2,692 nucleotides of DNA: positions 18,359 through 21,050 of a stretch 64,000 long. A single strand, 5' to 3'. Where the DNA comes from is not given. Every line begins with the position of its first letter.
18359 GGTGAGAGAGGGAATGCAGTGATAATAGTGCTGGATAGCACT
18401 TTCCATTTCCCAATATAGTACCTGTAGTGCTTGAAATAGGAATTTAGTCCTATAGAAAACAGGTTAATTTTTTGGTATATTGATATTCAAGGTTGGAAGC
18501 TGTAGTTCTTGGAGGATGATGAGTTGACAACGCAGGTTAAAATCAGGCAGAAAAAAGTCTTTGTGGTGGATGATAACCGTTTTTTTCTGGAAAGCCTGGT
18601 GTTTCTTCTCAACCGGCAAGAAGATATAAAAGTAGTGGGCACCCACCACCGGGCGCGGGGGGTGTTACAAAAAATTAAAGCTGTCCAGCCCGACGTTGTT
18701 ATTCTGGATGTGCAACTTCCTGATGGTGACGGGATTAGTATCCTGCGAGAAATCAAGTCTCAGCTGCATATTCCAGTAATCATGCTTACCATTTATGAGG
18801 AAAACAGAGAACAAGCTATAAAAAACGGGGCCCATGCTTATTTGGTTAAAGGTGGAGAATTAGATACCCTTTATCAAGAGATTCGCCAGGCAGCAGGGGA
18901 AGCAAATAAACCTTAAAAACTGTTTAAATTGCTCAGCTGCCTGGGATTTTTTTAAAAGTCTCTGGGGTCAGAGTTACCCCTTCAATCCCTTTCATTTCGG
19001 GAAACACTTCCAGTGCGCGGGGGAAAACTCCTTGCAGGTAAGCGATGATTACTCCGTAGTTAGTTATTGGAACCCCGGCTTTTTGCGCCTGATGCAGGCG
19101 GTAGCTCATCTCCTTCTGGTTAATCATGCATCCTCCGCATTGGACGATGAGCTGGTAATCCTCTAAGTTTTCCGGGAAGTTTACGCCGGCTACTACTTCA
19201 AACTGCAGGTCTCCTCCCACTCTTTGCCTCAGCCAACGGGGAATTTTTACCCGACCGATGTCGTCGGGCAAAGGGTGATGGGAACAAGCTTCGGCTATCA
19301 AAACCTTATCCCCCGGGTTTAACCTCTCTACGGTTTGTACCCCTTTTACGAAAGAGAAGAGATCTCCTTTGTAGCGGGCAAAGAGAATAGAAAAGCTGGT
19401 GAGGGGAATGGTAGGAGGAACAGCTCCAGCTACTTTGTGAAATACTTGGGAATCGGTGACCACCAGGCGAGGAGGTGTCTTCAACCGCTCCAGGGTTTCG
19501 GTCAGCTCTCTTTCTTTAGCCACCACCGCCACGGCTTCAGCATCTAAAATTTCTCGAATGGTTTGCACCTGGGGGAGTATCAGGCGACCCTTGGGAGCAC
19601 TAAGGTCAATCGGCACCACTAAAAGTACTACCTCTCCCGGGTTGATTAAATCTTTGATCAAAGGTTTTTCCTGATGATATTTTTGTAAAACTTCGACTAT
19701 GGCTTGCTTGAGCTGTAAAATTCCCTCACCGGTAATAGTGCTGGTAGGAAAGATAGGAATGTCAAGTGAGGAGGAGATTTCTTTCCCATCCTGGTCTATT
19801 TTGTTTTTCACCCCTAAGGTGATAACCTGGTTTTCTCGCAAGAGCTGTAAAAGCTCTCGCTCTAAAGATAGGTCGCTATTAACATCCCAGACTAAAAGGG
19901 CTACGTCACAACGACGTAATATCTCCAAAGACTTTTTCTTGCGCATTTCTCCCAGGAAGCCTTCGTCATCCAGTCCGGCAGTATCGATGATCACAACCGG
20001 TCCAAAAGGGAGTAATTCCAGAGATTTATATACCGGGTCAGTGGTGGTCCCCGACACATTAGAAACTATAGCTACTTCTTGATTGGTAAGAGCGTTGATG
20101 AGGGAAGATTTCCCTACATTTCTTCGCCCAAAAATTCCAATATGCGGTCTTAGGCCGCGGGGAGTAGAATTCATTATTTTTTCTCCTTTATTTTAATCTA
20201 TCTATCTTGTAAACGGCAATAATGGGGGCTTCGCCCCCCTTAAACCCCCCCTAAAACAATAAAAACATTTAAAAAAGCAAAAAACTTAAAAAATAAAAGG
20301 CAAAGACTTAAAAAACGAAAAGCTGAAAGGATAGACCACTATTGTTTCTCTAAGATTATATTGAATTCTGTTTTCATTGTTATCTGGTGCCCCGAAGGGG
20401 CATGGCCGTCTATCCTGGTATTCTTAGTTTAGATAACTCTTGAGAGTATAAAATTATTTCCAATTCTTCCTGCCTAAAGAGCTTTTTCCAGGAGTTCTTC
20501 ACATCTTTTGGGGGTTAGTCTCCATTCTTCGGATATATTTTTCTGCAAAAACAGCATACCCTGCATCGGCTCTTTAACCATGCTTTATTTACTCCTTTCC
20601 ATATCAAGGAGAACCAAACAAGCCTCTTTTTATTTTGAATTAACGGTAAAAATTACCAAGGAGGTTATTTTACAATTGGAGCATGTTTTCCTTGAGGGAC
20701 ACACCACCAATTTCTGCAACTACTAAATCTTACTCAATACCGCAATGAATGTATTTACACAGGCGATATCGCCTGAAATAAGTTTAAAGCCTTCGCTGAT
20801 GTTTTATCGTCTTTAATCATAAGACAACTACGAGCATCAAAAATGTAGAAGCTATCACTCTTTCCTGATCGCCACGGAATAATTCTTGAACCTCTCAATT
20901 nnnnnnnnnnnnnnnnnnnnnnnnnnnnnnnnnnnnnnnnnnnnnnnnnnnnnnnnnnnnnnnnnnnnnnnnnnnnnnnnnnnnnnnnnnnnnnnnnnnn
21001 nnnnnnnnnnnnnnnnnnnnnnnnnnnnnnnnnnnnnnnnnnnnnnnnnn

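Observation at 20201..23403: Near-identical ~190-bp inverted repeats bracket a 2.75-kb GT39/DUF2284 segment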

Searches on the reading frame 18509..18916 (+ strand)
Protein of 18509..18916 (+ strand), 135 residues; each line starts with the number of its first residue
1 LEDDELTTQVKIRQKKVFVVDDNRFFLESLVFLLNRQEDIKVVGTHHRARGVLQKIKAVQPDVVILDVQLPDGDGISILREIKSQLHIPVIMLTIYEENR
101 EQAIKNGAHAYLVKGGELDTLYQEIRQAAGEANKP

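Call 63: search_protein_families(library=pfam, proteins=[window:18509-18916:+])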
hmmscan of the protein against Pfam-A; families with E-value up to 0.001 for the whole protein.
window:18509-18916:+ (135 aa): 1 family
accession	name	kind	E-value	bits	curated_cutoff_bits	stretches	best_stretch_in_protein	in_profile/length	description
PF00072.30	Response_reg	-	4.8e-23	81.9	30.2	1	17-125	1-110/111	Response regulator receiver domain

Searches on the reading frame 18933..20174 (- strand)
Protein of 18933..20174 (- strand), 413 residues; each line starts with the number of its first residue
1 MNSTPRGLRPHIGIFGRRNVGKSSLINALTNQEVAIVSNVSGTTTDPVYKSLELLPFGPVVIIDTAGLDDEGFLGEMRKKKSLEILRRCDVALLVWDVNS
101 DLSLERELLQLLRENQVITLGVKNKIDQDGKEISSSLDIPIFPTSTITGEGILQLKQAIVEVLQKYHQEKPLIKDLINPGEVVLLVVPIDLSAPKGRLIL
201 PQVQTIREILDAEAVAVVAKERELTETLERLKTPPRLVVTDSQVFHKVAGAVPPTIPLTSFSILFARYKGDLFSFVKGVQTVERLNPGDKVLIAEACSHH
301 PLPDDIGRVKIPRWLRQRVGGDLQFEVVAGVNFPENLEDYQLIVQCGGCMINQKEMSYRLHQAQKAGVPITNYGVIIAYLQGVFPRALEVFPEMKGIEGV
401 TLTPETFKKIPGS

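Call 12: search_protein_families(library=pfam, proteins=[window:18933-20174:-])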
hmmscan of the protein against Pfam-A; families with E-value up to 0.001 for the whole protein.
window:18933-20174:- (413 aa): 7 families
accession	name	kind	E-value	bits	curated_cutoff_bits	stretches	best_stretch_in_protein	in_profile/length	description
PF18133.7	HydF_tetramer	-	1.8e-48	163.7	22.6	1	275-390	3-118/118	Hydrogen maturase F tetramerization domain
PF18128.7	HydF_dimer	-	9.1e-42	141.6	23.4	1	172-270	1-99/99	Hydrogen maturase F dimerization domain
PF01926.29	MMR_HSR1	-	1.4e-22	80.4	21.9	1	11-119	1-107/113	50S ribosome-binding GTPase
PF02421.24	FeoB_N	-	3e-09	37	27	1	12-159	3-156/156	Ferrous iron transport protein B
PF00350.29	Dynamin_N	-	4.8e-08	33.6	27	0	12-43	1-32/168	Dynamin family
PF00009.33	GTP_EFTU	-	2.6e-06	27.6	26.5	0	61-163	72-186/188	Elongation factor Tu GTP binding domain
PF03193.22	RsgA_GTPase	-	0.00026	21.3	30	0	15-69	112-169/174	RsgA GTPase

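Call 16: find_encoding_contigs(protein=window:18933-20174:-, flank=10000, max_places=10)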
Protein window:18933-20174:- (413 aa): 1 contig read that carries it; 1 place shown.
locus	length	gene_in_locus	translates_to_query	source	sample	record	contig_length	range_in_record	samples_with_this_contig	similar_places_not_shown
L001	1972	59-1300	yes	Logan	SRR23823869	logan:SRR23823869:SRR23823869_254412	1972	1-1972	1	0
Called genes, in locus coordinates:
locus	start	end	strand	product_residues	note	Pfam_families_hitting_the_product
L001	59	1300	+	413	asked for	PF00009:GTP_EFTU (faint), PF00350:Dynamin_N (faint), PF01926:MMR_HSR1, PF02421:FeoB_N, PF18128:HydF_dimer, PF18133:HydF_tetramer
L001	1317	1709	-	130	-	PF00072:Response_reg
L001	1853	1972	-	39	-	?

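Call 24: find_related_loci(query=window:18933-20174:-, collection=genome_contigs, flank=10000)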
Query window:18933-20174:- (413 aa) in genome_contigs; peptide patterns used: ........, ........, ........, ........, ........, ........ (x = any residue, [..] = any of these).
263 stretches matched a pattern; 204 encode a relative of the query (tblastn E <= 1e-3); the best 80 are kept; 80 distinct loci.
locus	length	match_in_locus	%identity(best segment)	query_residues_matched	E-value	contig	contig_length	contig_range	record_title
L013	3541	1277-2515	72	1-412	0e+0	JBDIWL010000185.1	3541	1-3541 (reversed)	MAG: Candidatus Caldatribacterium thermophilum isolate JZ-1.bins.129.201901 NODE_23528_length_3541_cov_2.415349, whole g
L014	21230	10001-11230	70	2-412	0e+0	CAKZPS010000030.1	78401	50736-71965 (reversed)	MAG TPA_asm: uncultured bacterium isolate SRR5214706_bin.38_CONCOCT_v1.1_MAG genome assembly, contig: ERZ1744544.201, wh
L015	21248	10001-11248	72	1-412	0e+0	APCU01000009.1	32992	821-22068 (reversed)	Candidatus Caldatribacterium saccharofermentans OP9-77CS F644_contig00195, whole genome shotgun sequence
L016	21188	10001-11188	73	1-394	0e+0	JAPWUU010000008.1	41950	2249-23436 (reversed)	MAG: Candidatus Caldatribacterium sp. isolate RSWS11 scaffold_73_c1, whole genome shotgun sequence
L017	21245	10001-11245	72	1-412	0e+0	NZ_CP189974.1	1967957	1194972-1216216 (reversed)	Candidatus Caldatribacterium sp. SIUC1 chromosome, complete genome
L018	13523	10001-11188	74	1-394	0e+0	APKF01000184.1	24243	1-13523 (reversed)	Candidatus Caldatribacterium californiense OP9-cSCG F645_contig186_S28, whole genome shotgun sequence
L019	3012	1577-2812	69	3-413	0e+0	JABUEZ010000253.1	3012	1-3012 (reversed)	MAG: Candidatus Profundicultor aquiphilus isolate Ch31 NODE_20376_length_3012_cov_3.11092_ID_8727335, whole genome shotg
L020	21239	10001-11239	68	2-412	0e+0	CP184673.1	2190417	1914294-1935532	Atrimonadaceae bacterium G-SL-SR-0-11 chromosome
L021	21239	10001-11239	68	2-412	0e+0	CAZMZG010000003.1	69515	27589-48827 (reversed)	MAG TPA_asm: uncultured Atribacterota bacterium isolate binchicken_co19_558 genome assembly, contig: NODE_343_length_695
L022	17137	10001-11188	71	1-394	0e+0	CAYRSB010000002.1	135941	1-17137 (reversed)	MAG TPA_asm: uncultured Atribacterota bacterium isolate binchicken_co40_71 genome assembly, contig: NODE_157_length_1359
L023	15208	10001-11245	69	1-413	0e+0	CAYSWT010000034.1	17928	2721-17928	MAG TPA_asm: uncultured Atribacterota bacterium isolate SRP098346_co1_219 genome assembly, contig: NODE_3205_length_1792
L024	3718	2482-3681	70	1-397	0e+0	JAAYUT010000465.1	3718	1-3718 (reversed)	MAG: Candidatus Atribacter fermentans isolate AS27yjCOA_181 116911_AS27, whole genome shotgun sequence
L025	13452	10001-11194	69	1-395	0e+0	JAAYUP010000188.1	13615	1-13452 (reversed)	MAG: Candidatus Atribacter alterifermentans isolate AS27yjCOA_164 79805_AS27, whole genome shotgun sequence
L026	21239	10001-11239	73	1-412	0e+0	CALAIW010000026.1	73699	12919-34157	MAG: uncultured bacterium isolate S1_Bin_METABAT__242_1 genome assembly, contig: c_000000239621, whole genome shotgun se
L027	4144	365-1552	59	1-392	9e-158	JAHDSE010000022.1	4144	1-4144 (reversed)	MAG: Syntrophomonadaceae bacterium isolate SV3-B16.2 k141_105275, whole genome shotgun sequence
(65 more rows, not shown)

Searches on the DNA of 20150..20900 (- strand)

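Call 28: search_rna_families(source=window, start=20150, end=20900, threshold=evalue, max_evalue=10)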
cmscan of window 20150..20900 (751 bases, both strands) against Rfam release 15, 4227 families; matches with E-value up to 10: 7.
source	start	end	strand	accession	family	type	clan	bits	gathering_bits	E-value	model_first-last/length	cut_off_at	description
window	20617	20757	-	RF01692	Bacteroid-trp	Cis-reg; leader;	-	25.6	49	2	1-131/131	no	Bacteroidete tryptophan peptide leader RNA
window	20172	20238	-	RF02980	freshwater-2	Cis-reg;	-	22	49.9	0.62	1-84/84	no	freshwater-2 RNA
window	20654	20718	+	RF02407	snoR122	Gene; snRNA; snoRNA; CD-box;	-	20.6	36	0.85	1-74/74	no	Small nucleolar RNA snoR122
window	20177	20281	-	RF03794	MIR5298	Gene; miRNA;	-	18.1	70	6.5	1-80/80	no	MIR5298 microRNA precursor family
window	20222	20248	+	RF01785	blv_FSE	Cis-reg; frameshift_element;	-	14.9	34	7.4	1-27/27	no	ribosomal frameshift site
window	20653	20683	+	RF01727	SAM-SAH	Cis-reg; riboswitch;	-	13.6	40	2.9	1-49/49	no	SAM/SAH riboswitch aptamer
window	20284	20349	+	RF01675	CrcZ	Gene; sRNA;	-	11.8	95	0.86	1-398/398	no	Pseudomonas sRNA CrcZ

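Call 42: build_rna_model(alignment_id=A4, structure=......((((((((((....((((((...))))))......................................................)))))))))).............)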
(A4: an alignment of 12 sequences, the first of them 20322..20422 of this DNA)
Model R1 built from alignment A4 (12 sequences, 112 columns); structure: as given.
model positions 103; base pairs 16; branch points 0; effective number of sequences 1.6; information 0.589 bits per position. Calibrated on 0.2 Mb of random sequence (short: E-values are rough).
structure used (alignment columns):
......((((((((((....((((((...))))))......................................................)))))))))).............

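Call 43: search_with_rna_model(model_id=R1, sources=[window, L002, L005, L006, L007, L008, L011, L013, L014, L015, L016, L017, L018, L019, L020, L021, L022, L023, L024, L025, L026, L093, L094, L103], max_evalue=1, make_alignment=true)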
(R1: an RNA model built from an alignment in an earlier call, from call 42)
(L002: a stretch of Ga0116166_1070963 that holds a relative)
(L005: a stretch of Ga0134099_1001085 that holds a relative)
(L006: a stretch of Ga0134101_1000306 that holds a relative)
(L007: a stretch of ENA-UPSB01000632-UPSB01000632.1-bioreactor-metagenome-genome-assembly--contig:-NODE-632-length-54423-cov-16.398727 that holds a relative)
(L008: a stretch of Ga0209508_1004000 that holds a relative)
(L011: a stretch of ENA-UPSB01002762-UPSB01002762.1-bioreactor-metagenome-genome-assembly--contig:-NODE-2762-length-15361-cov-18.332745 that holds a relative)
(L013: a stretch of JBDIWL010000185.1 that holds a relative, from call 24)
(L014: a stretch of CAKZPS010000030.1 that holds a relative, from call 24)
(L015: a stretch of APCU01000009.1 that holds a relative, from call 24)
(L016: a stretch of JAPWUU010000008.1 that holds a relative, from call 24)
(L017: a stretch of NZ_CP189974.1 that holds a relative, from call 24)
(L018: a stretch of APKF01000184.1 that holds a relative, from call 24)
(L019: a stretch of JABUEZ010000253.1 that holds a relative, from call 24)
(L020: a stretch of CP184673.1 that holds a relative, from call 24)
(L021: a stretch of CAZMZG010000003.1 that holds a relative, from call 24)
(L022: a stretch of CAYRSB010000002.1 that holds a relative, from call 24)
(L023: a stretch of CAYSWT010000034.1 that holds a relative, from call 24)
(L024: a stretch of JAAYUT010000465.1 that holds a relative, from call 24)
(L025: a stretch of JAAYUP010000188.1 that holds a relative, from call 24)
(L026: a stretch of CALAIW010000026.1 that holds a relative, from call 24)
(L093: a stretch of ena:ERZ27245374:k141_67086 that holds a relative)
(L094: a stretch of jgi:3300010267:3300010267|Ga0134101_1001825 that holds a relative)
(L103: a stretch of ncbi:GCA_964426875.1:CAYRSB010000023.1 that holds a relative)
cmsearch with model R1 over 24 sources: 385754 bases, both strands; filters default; matches with E-value up to 1: 19.
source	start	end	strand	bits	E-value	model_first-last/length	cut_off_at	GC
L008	3482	3588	-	124.3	1.3e-22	1-103/103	no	0.37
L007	1663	1769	+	123.4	2e-22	1-103/103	no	0.38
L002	482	588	-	122.3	3.4e-22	1-103/103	no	0.36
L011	7780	7886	+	120.7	7.5e-22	1-103/103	no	0.37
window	20320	20422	-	119.2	1.5e-21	1-103/103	no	0.41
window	23167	23269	+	118.4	2.3e-21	1-103/103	no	0.38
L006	5832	5938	+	117.9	2.9e-21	1-103/103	no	0.4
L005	8425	8531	+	112.3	4.1e-20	1-103/103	no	0.39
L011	7970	8045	+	72.3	8.9e-12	1-103/103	no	0.46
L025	2188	2264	-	70.6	2e-11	1-103/103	no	0.45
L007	1526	1600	+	64.5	3.9e-10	1-103/103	no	0.43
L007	1849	1924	+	57.2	1.3e-08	1-103/103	no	0.42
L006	7720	7819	-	50.8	2.8e-07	1-103/103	no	0.47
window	23346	23448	+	44.1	6.7e-06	1-103/103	no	0.54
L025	2039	2130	-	40.6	3.7e-05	1-103/103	no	0.45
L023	1545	1653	-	21.1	0.42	1-103/103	no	0.32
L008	3484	3590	+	19.8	0.81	1-103/103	no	0.38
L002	484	590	+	19.7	0.83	1-103/103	no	0.37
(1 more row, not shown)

Alignment A5: 19 matches aligned to the model, 175 columns, each read 5' to 3' on its own strand. Consensus structure (alignment columns), stored with it:
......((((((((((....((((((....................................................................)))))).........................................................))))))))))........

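Call 66: search_with_rna_model(model_id=R1, source=window, filters=off, max_evalue=10)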
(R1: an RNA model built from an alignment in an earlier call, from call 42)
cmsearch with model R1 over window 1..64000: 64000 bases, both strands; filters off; matches with E-value up to 10: 18.
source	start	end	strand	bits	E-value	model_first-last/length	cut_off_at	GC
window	20320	20422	-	119.2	2.5e-22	1-103/103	no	0.41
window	23167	23269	+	118.4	3.8e-22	1-103/103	no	0.38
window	23346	23448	+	44.1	1.1e-06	1-103/103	no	0.54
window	23165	23267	-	19.6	0.14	1-103/103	no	0.39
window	32721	32783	-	16.5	0.65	1-103/103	no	0.3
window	43659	43759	-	14.6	1.6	1-103/103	no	0.35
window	151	242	+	14.6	1.6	1-103/103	no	0.42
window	9485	9564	-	14.3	1.8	1-103/103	no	0.47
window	10207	10307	-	14.2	2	1-103/103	no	0.34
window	20322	20424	+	12.9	3.7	1-103/103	no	0.42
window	32598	32663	-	12.7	4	1-103/103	no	0.32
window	58324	58390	+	12.4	4.6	1-103/103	no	0.28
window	54139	54179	-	11.9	5.9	1-103/103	no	0.61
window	12437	12509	+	11.9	5.9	1-103/103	no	0.32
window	2683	2740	+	11.3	7.7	1-103/103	no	0.22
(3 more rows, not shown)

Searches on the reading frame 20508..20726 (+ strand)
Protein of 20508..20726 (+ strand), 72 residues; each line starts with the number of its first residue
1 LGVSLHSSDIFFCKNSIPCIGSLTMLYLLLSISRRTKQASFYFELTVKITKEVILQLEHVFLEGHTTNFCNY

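Call 12: search_protein_families(library=pfam, proteins=[window:20508-20726:+])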
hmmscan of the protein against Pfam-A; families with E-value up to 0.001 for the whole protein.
window:20508-20726:+ (72 aa): 0 families
